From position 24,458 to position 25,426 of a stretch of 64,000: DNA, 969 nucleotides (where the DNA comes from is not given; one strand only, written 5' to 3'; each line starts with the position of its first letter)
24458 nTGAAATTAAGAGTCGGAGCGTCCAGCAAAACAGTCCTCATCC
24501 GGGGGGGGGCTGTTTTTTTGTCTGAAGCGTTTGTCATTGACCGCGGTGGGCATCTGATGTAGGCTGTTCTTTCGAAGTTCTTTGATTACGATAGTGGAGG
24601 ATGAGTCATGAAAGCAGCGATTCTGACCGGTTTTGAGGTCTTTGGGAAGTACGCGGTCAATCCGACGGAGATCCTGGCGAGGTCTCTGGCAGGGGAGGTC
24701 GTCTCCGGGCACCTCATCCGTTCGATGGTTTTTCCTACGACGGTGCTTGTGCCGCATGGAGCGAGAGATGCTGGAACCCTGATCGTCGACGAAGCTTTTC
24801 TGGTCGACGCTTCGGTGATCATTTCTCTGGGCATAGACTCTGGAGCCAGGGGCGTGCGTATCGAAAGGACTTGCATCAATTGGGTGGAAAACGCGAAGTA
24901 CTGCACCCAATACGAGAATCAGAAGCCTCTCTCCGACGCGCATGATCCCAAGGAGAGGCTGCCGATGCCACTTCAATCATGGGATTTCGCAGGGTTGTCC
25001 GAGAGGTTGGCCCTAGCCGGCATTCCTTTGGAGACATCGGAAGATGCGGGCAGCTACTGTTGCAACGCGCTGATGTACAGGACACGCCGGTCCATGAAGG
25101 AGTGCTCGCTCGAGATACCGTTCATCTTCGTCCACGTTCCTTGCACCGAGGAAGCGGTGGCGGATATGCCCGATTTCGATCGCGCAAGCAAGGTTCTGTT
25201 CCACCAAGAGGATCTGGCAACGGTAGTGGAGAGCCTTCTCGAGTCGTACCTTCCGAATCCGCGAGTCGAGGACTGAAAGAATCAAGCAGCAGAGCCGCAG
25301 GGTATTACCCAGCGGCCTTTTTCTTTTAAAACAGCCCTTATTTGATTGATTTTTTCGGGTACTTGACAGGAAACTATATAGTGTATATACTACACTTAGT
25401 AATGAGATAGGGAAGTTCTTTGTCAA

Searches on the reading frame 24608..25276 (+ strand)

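Call 71: search_protein_families(library=pfam, proteins=[window:24608-25276:+], max_evalue=0.001)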
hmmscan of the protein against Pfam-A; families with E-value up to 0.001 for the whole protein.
window:24608-25276:+ (222 aa): 1 family
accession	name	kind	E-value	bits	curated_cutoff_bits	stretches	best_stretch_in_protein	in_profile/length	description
PF01470.22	Peptidase_C15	-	2.4e-19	70.6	22.7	1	5-191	4-181/204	Pyroglutamyl peptidase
